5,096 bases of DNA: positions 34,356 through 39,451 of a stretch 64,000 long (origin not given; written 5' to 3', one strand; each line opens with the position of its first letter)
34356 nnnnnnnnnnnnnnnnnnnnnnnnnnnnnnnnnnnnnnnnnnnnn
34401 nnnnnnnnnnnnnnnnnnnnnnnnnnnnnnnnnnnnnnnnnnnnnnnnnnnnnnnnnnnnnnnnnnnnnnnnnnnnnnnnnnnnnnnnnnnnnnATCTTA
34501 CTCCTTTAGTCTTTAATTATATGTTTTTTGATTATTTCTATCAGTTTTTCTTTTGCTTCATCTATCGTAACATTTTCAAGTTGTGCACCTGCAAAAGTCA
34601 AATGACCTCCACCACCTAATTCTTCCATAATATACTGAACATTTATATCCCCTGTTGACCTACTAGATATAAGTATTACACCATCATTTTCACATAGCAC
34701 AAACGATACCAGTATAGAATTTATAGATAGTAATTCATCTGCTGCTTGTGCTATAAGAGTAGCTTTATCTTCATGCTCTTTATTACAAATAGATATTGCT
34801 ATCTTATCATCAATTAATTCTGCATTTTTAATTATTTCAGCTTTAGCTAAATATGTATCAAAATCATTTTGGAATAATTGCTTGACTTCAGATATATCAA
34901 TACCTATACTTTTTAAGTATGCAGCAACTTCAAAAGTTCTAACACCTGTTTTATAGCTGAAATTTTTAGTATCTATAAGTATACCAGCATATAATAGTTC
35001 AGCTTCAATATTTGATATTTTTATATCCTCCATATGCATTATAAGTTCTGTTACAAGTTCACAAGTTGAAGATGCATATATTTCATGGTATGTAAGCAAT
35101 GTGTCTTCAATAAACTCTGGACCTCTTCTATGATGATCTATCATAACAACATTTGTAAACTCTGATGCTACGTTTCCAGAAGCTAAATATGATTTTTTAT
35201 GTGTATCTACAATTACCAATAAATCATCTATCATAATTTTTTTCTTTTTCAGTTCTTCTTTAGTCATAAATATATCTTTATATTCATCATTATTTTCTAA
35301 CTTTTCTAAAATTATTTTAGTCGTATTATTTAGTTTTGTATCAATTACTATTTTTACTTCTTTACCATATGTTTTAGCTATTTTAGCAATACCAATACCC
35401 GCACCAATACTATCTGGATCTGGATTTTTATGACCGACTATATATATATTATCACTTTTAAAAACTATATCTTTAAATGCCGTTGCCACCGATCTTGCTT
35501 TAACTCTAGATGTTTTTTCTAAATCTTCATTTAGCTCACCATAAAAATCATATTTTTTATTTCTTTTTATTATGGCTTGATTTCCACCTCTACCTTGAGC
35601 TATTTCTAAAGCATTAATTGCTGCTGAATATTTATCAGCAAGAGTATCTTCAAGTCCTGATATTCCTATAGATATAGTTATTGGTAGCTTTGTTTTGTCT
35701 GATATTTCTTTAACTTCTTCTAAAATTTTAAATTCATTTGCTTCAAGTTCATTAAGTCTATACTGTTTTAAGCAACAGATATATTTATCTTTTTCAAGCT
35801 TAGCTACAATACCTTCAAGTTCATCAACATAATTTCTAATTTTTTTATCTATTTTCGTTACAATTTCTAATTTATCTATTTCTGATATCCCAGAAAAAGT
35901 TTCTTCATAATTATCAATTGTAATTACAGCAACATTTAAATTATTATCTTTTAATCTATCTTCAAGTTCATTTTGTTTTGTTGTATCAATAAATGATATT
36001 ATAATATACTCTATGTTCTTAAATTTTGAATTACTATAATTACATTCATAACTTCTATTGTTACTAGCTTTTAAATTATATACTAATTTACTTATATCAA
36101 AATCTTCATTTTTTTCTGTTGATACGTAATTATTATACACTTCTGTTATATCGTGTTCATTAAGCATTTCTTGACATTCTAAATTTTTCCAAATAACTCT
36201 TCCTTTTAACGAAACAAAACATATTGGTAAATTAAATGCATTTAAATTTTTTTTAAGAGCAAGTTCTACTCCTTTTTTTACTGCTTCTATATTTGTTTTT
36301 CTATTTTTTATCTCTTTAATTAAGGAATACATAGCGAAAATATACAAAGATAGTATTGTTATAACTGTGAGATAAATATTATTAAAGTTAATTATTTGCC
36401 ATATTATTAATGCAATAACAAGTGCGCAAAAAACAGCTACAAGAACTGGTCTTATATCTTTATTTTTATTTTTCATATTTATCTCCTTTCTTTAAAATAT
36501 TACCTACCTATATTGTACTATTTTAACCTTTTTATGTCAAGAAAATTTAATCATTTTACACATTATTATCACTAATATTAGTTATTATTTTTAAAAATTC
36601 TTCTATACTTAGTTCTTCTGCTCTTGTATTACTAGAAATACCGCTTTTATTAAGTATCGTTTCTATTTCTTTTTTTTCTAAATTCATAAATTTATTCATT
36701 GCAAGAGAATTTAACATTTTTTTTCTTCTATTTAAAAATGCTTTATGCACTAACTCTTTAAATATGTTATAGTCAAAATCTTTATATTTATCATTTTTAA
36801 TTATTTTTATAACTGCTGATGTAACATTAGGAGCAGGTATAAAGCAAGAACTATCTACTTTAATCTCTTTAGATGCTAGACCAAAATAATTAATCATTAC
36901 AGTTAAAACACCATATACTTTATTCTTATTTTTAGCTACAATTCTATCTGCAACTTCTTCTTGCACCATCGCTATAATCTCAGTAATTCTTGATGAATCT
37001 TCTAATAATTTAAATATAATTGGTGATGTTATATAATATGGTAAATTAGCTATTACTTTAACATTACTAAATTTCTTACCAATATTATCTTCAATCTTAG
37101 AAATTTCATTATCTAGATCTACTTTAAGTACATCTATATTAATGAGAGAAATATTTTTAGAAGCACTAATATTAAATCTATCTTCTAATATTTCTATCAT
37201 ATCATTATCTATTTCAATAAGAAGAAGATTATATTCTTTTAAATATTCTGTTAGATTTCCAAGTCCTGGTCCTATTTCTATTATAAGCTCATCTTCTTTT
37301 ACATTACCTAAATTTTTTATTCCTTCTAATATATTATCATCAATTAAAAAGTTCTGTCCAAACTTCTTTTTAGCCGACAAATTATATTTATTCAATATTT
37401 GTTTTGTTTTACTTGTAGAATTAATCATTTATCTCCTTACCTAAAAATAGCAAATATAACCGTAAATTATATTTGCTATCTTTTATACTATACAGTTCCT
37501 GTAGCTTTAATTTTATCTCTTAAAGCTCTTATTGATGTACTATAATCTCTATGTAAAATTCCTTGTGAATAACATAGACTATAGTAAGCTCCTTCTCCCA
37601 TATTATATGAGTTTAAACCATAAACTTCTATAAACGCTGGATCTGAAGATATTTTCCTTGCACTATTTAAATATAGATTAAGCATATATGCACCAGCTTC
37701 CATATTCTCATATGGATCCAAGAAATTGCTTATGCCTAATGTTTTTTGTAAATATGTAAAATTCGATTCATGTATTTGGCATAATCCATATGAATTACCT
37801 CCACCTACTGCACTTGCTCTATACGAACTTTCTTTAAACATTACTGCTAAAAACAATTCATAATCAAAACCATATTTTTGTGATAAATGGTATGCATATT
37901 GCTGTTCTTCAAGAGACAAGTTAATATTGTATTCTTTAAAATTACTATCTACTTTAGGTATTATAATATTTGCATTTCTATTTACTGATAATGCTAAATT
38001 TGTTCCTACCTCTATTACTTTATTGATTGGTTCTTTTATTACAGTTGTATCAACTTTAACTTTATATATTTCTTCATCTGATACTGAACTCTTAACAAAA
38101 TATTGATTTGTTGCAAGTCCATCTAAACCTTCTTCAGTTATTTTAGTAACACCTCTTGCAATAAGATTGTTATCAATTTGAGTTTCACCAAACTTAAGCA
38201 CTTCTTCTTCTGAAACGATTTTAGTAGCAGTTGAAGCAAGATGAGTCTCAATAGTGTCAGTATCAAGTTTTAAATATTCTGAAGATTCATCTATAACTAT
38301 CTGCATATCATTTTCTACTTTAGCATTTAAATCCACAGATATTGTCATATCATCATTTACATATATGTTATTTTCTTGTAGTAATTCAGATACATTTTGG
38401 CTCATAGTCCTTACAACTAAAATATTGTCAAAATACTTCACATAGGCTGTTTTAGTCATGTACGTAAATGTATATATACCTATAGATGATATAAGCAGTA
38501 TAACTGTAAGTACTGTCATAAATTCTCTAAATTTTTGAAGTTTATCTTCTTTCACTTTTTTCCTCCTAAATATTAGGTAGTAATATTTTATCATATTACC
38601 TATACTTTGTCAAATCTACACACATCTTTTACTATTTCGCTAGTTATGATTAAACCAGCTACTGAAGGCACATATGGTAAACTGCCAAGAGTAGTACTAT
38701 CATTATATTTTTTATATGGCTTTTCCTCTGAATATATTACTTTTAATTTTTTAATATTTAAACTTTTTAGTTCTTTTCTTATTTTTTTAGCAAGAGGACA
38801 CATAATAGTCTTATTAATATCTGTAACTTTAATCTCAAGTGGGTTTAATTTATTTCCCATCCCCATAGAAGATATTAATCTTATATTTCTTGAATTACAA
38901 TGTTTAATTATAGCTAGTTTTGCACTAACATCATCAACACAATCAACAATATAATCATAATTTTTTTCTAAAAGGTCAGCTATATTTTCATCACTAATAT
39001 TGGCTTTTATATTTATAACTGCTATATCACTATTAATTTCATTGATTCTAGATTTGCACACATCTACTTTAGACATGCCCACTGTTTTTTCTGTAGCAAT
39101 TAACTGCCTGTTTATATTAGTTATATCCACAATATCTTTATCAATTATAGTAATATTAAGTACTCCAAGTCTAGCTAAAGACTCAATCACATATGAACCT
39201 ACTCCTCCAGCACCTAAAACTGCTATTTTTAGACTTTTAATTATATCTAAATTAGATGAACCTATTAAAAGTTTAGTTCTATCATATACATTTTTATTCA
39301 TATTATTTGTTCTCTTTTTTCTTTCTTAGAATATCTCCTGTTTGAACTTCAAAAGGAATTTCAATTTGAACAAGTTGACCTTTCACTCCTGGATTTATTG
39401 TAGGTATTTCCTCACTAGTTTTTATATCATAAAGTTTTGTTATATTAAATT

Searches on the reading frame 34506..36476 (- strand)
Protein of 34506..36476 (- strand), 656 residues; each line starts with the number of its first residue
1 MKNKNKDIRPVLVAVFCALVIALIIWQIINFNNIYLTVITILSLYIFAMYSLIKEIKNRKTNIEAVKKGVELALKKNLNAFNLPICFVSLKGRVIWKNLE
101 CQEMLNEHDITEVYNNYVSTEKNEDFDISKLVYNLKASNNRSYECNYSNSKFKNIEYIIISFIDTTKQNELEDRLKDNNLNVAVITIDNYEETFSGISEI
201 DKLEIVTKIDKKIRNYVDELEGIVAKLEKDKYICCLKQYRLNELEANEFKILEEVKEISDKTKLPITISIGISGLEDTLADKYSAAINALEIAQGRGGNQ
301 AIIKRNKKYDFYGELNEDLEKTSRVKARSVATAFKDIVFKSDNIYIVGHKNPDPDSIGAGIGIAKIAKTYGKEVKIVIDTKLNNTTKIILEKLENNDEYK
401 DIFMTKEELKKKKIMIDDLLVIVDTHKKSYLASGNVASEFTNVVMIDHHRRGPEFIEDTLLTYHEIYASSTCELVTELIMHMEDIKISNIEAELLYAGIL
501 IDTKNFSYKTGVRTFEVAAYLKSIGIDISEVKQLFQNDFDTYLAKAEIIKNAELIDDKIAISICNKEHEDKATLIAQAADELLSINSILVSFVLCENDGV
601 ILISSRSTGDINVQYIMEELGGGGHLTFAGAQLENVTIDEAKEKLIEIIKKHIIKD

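Call 44: search_protein_families(library=pfam, proteins=[window:34506-36476:-], max_evalue=0.00001)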
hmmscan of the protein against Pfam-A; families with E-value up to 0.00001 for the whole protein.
window:34506-36476:- (656 aa): 3 families
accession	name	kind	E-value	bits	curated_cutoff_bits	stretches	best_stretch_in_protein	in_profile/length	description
PF01368.27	DHH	-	7.1e-28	97.8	28.1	1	343-499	1-125/125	DHH family, N-terminal domain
PF24898.2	GGDEF_GdpP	-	2.2e-24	86.6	30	1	185-309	1-124/126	Cyclic-di-AMP phosphodiesterase GdpP-like, GGDEF domain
PF02272.25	DHHA1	-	4.2e-13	50.1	25.9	1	559-651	4-98/102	DHHA1 domain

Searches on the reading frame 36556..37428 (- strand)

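Call 44: search_protein_families(library=pfam, proteins=[window:36556-37428:-], max_evalue=0.00001)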
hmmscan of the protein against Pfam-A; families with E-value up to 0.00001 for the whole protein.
window:36556-37428:- (290 aa): 1 family
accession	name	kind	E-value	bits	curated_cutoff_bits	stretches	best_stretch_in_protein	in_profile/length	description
PF00398.26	RrnaAD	-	3.7e-52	177.5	24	1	18-285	3-261/263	Ribosomal RNA adenine dimethylase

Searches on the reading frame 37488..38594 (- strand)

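Call 44: search_protein_families(library=pfam, proteins=[window:37488-38594:-], max_evalue=0.00001)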
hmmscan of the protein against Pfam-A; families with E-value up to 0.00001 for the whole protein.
window:37488-38594:- (368 aa): 2 families
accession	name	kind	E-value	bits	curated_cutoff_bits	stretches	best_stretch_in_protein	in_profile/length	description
PF01464.25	SLT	-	2e-13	50.3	21.3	1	237-336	6-100/117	Transglycosylase SLT domain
PF07501.17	G5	-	6.7e-09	36.3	23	1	125-198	2-74/75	G5 domain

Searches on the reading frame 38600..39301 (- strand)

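Call 44: search_protein_families(library=pfam, proteins=[window:38600-39301:-], max_evalue=0.00001)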
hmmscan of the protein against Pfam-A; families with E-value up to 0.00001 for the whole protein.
window:38600-39301:- (233 aa): 2 families
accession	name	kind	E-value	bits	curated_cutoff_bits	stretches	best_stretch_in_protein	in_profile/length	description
PF00899.27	ThiF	-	8e-43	146.7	28.1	1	7-230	2-205/238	ThiF family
PF03435.24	Sacchrp_dh_NADP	-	1.5e-06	29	25.1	1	26-143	1-96/129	Saccharopine dehydrogenase NADP binding domain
